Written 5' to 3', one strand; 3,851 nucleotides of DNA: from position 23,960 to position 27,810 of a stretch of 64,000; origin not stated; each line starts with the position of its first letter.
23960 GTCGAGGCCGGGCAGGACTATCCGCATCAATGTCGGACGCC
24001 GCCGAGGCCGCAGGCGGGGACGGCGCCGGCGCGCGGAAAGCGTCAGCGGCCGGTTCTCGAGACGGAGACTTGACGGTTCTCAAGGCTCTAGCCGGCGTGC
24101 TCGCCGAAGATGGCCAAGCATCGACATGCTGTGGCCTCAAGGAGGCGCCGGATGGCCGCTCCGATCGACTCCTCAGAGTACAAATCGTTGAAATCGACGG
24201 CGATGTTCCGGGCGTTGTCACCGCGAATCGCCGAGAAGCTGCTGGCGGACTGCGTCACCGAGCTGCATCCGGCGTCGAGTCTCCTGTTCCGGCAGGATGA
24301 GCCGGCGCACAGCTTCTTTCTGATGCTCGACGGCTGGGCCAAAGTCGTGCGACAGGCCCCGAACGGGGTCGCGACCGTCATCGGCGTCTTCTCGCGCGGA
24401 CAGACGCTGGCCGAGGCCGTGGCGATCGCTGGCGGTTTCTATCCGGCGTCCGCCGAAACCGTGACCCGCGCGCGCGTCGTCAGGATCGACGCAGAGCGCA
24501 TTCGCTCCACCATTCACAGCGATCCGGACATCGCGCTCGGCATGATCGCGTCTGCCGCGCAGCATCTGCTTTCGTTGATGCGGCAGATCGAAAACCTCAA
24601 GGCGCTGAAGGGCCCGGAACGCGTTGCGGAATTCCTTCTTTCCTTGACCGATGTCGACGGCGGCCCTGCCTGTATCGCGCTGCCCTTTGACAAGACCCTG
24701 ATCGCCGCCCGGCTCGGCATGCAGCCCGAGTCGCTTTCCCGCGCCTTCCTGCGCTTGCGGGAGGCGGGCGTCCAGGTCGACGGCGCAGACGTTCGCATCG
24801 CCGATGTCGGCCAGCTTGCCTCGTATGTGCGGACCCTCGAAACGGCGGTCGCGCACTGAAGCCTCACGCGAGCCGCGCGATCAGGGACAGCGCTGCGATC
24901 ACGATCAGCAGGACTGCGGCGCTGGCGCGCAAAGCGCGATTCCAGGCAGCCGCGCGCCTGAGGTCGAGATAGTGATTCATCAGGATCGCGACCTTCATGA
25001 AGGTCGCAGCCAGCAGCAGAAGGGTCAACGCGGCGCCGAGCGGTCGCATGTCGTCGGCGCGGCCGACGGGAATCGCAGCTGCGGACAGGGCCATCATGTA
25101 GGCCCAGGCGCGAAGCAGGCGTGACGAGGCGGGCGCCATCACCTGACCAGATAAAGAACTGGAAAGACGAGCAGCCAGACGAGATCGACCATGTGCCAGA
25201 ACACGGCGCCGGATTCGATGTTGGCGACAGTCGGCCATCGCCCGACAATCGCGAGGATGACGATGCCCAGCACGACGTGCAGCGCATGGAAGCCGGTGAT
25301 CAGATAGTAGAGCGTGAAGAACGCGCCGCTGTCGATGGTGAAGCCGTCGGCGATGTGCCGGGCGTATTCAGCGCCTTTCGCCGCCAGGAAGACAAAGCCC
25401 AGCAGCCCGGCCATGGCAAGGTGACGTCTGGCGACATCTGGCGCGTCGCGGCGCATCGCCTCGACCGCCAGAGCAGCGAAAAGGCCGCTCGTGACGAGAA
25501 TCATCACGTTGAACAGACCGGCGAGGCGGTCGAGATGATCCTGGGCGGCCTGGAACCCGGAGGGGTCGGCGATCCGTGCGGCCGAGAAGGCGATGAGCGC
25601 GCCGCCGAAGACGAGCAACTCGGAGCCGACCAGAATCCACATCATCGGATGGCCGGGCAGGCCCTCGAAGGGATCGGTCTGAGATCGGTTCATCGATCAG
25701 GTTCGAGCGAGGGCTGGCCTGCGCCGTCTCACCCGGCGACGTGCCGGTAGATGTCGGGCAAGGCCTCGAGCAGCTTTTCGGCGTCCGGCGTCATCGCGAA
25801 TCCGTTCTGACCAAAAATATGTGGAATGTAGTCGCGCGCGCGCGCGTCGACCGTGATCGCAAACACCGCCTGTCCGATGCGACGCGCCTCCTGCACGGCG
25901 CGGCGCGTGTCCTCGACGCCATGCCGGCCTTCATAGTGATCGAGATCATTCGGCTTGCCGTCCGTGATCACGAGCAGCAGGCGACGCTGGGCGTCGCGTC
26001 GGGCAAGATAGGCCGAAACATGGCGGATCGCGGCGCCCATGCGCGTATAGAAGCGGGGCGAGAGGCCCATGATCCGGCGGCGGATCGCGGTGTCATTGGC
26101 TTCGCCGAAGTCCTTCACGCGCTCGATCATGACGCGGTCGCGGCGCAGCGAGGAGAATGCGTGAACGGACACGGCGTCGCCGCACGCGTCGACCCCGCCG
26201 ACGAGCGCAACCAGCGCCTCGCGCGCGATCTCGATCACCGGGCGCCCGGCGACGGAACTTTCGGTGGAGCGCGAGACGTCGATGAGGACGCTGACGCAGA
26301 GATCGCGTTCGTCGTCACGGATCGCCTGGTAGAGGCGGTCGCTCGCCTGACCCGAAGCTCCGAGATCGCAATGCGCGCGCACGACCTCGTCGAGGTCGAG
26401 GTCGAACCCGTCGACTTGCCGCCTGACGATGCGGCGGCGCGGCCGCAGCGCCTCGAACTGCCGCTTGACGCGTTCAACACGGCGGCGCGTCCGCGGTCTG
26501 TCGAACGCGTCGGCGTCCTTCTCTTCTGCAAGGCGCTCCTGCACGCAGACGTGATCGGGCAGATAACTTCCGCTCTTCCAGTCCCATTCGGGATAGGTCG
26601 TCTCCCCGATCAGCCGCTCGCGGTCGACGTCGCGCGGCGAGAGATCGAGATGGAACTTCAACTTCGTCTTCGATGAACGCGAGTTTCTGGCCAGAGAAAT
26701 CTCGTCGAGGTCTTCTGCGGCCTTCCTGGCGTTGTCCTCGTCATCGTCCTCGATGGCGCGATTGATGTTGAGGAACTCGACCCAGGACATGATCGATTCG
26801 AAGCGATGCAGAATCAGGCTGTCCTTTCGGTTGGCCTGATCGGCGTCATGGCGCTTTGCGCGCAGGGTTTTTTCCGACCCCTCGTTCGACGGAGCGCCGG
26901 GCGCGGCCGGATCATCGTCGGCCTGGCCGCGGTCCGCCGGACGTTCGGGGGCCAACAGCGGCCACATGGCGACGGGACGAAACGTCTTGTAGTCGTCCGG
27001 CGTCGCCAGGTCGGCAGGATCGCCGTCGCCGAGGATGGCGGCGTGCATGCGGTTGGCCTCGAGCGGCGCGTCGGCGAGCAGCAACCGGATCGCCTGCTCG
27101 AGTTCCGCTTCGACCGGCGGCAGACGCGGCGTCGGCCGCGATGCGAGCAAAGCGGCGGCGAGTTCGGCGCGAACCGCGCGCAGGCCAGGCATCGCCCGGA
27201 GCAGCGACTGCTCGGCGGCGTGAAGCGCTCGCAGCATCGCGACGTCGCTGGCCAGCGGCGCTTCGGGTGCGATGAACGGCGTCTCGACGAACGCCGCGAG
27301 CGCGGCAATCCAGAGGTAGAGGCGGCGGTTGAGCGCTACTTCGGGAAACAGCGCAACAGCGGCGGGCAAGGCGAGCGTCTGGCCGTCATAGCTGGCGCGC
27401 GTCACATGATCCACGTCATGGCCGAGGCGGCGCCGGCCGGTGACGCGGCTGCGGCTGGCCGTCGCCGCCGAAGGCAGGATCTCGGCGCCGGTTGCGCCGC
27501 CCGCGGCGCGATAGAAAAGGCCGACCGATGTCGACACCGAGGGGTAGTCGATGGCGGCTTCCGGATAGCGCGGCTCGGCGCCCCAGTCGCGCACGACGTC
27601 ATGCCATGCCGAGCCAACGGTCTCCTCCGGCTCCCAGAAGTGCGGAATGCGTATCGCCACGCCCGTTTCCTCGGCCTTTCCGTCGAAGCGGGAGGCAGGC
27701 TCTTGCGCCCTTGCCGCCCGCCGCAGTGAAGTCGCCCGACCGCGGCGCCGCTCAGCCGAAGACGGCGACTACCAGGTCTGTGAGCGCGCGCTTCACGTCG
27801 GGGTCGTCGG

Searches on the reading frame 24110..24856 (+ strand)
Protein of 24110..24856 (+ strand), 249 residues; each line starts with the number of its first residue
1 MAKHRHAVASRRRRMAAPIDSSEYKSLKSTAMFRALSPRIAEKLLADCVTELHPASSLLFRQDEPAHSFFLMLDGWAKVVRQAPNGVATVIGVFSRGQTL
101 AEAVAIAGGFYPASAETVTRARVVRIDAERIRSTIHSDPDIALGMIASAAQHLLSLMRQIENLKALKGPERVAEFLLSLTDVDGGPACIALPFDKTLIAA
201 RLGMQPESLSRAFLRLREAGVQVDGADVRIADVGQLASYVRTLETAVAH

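Call 71: search_protein_families(library=pfam, proteins=[window:24110-24856:+], max_evalue=0.000001)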
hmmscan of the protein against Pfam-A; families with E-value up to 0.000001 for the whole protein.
window:24110-24856:+ (249 aa): 2 families
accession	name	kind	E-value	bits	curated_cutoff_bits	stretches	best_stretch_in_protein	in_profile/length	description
PF00027.35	cNMP_binding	-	3.4e-14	53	27.5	1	54-137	5-88/89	Cyclic nucleotide-binding domain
PF13545.12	HTH_Crp_2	-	6.1e-13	49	27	1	170-238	1-69/70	Crp-like helix-turn-helix domain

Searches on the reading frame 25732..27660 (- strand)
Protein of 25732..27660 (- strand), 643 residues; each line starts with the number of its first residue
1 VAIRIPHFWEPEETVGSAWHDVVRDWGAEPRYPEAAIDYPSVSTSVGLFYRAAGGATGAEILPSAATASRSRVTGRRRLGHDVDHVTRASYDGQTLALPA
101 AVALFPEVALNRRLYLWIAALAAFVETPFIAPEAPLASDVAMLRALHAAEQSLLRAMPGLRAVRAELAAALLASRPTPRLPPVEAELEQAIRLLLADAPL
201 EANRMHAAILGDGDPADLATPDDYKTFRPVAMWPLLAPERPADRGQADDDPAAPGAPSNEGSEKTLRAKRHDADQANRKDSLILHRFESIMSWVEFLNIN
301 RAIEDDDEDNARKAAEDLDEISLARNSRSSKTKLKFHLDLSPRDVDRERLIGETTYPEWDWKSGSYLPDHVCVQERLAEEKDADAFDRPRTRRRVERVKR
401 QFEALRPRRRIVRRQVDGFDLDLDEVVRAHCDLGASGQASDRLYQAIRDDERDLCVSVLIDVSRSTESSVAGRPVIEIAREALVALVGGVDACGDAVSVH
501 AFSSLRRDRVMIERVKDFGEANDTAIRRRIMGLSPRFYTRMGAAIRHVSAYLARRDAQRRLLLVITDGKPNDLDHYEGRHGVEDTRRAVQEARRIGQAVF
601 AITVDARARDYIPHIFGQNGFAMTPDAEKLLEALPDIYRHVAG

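Call 72: search_protein_families(library=pfam, proteins=[window:25732-27660:-], max_evalue=0.000001)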
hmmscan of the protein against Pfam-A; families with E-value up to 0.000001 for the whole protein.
window:25732-27660:- (643 aa): 2 families
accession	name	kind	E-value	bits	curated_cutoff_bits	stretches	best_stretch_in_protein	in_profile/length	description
PF13519.12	VWA_2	-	3.8e-08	34.4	27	1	458-569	3-107/107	von Willebrand factor type A domain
PF00092.34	VWA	-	3.9e-07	30.9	23.8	1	458-615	4-150/174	von Willebrand factor type A domain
